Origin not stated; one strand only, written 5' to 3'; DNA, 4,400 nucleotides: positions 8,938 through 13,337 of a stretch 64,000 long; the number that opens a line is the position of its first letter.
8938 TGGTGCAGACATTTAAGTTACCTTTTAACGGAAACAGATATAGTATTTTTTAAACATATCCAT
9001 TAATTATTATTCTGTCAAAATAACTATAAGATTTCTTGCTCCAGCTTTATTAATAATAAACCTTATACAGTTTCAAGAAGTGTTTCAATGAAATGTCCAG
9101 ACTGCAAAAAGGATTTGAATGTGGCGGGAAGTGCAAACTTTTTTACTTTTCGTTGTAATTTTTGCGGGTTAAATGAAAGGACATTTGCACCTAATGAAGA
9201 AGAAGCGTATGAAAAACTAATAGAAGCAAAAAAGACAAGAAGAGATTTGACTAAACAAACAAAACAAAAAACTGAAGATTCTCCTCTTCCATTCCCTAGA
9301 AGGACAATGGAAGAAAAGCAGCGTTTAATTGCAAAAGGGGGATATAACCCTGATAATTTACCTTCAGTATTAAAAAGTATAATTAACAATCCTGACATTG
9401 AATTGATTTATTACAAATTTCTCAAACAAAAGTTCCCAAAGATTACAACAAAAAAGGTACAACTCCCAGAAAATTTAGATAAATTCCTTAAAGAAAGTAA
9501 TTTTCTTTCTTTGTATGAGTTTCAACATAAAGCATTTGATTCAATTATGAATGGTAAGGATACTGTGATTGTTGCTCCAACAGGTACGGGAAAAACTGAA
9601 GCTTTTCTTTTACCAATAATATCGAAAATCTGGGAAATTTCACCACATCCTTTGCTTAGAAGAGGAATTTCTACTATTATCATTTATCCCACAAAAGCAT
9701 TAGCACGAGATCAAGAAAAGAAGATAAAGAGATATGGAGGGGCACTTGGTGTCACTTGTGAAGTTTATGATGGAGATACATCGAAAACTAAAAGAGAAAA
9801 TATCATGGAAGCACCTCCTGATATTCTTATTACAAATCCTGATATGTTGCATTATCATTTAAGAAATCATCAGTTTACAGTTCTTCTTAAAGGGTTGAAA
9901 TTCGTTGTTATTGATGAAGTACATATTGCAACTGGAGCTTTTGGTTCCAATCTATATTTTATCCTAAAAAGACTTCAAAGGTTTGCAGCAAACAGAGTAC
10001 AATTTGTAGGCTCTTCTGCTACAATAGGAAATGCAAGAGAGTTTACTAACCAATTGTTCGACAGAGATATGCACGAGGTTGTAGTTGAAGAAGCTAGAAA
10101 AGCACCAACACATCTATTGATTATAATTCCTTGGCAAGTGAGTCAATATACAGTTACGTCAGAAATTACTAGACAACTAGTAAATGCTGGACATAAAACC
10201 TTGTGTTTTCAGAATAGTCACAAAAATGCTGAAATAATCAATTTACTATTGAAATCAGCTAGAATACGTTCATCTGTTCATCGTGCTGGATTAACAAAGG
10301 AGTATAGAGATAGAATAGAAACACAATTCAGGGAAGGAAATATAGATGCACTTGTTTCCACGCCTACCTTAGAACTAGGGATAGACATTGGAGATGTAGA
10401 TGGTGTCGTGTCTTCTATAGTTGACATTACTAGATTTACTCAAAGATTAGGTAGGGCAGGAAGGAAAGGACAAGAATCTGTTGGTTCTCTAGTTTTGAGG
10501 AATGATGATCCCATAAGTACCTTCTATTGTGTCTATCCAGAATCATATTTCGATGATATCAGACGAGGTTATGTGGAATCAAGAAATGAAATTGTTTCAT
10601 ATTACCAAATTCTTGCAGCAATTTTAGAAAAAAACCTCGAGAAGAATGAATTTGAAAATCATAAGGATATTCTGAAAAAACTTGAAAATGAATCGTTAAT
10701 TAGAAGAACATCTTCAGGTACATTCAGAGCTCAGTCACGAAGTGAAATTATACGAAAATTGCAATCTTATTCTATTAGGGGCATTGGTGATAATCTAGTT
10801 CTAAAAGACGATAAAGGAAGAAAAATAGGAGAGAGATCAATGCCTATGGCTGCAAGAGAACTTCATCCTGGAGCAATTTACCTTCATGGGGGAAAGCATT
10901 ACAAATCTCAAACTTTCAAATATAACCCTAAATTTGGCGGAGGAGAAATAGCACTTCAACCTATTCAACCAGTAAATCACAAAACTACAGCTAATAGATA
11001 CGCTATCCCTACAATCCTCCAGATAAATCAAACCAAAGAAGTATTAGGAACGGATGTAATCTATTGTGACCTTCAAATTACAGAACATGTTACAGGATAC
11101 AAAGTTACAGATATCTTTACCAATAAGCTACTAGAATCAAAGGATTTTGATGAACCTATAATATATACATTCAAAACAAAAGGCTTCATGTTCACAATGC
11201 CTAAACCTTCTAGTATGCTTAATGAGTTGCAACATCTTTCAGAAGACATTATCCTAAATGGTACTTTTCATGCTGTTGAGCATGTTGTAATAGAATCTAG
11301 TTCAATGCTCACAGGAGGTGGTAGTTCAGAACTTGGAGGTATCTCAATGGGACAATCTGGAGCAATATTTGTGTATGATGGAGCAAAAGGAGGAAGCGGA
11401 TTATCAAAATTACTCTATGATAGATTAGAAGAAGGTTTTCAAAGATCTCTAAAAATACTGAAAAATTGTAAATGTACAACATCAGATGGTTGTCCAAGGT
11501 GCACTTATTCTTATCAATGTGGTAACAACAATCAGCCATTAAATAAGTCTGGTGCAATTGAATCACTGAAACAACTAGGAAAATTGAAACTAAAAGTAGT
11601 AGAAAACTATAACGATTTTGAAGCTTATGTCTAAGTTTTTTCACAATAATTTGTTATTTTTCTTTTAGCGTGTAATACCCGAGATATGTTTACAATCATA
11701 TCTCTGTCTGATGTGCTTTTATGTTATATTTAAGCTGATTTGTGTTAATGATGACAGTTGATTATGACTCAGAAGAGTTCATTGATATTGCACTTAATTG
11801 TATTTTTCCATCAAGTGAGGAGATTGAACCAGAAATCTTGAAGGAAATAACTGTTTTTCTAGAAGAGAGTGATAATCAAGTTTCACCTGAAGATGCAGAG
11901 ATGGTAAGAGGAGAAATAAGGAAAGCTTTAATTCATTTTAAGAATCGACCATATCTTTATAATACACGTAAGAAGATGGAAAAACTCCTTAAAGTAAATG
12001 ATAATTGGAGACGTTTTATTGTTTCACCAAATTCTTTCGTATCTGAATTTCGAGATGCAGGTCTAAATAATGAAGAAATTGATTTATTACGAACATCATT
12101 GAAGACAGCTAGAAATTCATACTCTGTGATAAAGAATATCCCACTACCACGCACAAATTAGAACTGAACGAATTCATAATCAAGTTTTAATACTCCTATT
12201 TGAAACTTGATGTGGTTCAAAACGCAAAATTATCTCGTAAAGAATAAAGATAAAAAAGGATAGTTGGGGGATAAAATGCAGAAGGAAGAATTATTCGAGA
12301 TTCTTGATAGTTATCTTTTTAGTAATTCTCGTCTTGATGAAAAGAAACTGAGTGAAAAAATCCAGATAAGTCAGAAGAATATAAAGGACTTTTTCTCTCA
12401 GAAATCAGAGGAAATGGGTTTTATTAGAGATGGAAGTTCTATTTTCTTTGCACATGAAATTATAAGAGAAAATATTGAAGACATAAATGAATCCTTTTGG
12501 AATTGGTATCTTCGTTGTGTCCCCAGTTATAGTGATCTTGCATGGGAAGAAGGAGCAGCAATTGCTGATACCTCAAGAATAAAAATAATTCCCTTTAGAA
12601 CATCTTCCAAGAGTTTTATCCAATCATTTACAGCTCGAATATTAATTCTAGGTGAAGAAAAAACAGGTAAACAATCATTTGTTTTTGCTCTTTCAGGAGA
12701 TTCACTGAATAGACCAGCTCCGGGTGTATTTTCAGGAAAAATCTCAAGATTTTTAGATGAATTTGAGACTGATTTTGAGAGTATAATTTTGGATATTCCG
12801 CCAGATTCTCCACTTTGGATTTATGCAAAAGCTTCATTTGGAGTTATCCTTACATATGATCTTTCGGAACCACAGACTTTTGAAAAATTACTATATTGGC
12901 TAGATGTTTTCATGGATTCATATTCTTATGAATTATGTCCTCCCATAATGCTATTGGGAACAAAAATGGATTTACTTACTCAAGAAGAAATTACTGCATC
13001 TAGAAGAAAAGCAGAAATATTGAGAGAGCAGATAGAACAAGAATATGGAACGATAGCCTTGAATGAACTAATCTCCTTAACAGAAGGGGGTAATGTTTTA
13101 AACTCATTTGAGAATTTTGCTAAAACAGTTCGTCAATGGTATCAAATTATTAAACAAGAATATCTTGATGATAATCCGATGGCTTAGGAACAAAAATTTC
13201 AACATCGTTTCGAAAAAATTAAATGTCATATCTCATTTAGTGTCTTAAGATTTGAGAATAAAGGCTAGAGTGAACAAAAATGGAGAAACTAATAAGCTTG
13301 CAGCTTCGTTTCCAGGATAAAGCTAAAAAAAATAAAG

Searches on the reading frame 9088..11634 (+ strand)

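Call 34: search_protein_families(library=pfam, proteins=[window:9088-11634:+], max_evalue=0.001)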
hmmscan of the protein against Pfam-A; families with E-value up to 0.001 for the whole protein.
window:9088-11634:+ (848 aa): 5 families
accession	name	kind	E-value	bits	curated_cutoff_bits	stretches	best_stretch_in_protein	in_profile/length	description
PF00270.35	DEAD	-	6.4e-38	130.6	26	1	144-316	2-164/167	DEAD/DEAH box helicase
PF00271.37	Helicase_C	-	7.6e-20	71.7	23.5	1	362-461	7-110/110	Helicase conserved C-terminal domain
PF09369.15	MZB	-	1.4e-13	51.7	24.2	1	731-806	2-80/80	MrfA Zn-binding domain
PF04851.21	ResIII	-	9.2e-10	39.1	22.5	1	141-283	3-139/164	Type III restriction enzyme, res subunit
PF22590.2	Cas3-like_C_2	-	4.4e-06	27.4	27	1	385-461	31-105/106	CRISPR-associated nuclease/helicase Cas3, C-terminal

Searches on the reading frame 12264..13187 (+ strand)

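Call 34: search_protein_families(library=pfam, proteins=[window:12264-13187:+], max_evalue=0.001)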
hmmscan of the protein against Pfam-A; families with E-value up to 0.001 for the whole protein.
window:12264-13187:+ (307 aa): 1 family
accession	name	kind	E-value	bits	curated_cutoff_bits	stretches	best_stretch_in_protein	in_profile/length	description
PF00071.28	Ras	-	1.4e-07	31.7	21.6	1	187-262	68-139/162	Ras family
